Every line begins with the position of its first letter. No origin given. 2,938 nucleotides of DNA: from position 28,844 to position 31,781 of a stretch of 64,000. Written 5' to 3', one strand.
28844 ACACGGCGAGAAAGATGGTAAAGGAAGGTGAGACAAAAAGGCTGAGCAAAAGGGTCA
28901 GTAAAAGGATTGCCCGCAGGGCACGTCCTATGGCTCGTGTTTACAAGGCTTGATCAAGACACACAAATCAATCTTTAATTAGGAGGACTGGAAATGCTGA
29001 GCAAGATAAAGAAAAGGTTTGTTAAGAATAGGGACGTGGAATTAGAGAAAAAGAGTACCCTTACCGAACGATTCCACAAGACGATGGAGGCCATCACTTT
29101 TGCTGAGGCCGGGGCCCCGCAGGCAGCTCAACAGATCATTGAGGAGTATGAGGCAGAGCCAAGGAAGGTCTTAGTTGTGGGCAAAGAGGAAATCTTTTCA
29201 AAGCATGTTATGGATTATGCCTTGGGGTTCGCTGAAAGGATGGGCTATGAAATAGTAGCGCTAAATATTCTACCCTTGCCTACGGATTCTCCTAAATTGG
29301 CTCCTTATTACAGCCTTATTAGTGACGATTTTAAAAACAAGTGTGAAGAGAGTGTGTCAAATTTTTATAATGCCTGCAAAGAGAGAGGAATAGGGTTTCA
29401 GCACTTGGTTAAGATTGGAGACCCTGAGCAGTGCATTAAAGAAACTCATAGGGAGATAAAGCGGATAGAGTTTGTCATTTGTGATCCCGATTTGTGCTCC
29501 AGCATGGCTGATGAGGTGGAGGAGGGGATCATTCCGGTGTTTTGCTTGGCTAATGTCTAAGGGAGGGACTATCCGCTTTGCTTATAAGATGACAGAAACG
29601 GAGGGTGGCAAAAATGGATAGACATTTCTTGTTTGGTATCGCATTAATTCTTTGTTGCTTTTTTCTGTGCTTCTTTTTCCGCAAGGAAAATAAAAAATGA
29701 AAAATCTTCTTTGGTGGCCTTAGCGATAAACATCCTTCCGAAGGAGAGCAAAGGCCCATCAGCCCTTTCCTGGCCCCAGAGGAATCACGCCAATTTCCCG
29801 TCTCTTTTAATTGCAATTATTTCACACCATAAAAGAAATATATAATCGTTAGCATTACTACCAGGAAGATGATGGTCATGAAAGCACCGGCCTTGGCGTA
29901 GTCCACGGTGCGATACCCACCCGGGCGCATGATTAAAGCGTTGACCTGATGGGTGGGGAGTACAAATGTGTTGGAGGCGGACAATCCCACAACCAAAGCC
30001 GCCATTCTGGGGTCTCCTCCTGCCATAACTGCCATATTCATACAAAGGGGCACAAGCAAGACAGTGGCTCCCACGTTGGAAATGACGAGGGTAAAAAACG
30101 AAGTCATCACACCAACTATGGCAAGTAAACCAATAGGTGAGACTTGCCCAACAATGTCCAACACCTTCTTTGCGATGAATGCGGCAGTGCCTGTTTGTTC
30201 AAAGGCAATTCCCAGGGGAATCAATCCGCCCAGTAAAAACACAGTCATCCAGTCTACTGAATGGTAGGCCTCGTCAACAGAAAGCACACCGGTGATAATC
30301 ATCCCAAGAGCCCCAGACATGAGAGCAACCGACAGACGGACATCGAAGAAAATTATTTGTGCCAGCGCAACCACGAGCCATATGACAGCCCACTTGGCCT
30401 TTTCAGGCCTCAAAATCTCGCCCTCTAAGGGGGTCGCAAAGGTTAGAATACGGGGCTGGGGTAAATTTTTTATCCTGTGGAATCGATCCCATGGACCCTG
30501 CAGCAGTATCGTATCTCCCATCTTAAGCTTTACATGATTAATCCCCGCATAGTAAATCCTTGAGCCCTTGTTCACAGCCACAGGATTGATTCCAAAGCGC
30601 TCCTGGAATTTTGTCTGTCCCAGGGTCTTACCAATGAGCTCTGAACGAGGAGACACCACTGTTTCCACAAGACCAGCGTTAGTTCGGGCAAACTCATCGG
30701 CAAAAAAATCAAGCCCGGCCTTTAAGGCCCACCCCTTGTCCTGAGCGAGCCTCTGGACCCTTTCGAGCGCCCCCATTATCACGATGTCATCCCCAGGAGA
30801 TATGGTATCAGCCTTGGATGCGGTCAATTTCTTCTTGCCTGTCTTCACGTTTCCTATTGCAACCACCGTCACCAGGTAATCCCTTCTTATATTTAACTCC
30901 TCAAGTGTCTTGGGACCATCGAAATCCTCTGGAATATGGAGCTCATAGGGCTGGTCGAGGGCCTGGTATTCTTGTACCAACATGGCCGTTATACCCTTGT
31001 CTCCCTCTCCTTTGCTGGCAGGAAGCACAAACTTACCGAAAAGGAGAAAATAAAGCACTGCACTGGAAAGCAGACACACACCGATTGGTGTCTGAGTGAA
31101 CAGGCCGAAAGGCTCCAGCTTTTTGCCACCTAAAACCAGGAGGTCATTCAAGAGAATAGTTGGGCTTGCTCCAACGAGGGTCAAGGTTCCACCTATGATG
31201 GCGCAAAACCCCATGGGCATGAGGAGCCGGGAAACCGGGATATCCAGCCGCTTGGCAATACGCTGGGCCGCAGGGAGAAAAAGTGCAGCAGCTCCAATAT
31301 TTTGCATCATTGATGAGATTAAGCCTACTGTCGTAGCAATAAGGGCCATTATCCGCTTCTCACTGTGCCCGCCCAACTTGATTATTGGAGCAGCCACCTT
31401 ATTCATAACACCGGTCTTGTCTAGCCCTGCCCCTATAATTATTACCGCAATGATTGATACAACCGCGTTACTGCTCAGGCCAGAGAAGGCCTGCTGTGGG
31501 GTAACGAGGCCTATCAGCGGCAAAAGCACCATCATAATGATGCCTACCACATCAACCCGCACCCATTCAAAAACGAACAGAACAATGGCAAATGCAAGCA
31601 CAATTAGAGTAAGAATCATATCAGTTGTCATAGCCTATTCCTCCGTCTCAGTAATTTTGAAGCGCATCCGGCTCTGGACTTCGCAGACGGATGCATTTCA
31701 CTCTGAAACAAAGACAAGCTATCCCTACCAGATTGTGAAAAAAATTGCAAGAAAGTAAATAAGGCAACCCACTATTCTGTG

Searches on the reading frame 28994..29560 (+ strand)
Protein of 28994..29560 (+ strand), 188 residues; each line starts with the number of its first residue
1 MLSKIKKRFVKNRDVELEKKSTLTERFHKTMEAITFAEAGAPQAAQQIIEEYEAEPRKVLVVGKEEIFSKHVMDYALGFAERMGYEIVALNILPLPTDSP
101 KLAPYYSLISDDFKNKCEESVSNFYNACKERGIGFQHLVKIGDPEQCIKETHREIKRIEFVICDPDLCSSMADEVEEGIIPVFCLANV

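Call 13: search_protein_families(library=pfam, proteins=[window:28994-29560:+], max_evalue=0.01)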
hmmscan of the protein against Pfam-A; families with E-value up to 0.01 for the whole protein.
window:28994-29560:+ (188 aa): 1 family
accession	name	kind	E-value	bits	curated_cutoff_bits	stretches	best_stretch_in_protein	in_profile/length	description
PF00582.32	Usp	-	0.0021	19.1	24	1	57-154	3-101/141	Universal stress protein family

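Call 38: search_protein_families(library=ncbifam, proteins=[window:28994-29560:+], max_evalue=0.1)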
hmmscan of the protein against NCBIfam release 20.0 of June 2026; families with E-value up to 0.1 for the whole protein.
window:28994-29560:+ (188 aa): 0 families

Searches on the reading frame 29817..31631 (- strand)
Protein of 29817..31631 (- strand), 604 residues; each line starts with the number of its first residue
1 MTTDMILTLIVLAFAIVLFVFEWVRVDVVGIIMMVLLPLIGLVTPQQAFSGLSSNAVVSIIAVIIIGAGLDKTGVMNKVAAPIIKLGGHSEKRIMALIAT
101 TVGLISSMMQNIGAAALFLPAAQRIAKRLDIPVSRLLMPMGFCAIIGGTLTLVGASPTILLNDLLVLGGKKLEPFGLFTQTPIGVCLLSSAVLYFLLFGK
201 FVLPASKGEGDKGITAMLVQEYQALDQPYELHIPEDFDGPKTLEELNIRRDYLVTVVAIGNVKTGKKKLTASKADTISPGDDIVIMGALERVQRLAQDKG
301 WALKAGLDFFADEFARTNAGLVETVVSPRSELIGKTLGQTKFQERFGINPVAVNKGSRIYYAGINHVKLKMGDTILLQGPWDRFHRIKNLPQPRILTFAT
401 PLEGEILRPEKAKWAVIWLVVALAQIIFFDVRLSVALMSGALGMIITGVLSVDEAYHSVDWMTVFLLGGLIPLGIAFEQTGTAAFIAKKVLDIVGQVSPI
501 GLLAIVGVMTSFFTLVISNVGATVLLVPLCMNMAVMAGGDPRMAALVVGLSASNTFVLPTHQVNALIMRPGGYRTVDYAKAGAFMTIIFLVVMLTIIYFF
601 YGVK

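Call 13: search_protein_families(library=pfam, proteins=[window:29817-31631:-], max_evalue=0.01)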
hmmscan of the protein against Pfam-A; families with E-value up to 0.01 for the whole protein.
window:29817-31631:- (604 aa): 3 families
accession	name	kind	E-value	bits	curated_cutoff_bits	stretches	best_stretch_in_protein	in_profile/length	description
PF03600.22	CitMHS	-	2.3e-82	277.2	31.9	1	16-549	1-336/336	Citrate transporter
PF02080.26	TrkA_C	-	2.5e-15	56.6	27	2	321-390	1-69/71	TrkA-C domain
PF00939.25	Na_sulph_symp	-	7.4e-13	48.7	27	1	434-600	295-465/472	Sodium:sulfate symporter transmembrane region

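Call 38: search_protein_families(library=ncbifam, proteins=[window:29817-31631:-], max_evalue=0.1)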
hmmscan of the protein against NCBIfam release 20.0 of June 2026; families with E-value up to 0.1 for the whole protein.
window:29817-31631:- (604 aa): 4 families
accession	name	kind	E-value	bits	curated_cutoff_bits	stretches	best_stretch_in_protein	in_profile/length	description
TIGR00785.1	dass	subfamily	4.9e-34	117.8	198.6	2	432-600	272-443/444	DASS family sodium-coupled anion symporter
NF040989.1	MamN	equivalog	5.2e-05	22.1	500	1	5-163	5-165/437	magnetosome biogenesis transporter MamN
NF007039.0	PRK09496.3-2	equivalog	0.00028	19.8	293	0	312-380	144-209/446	Trk system potassium transporter TrkA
NF007031.0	PRK09496.1-2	equivalog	0.02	14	289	0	316-390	379-450/458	Trk system potassium transporter TrkA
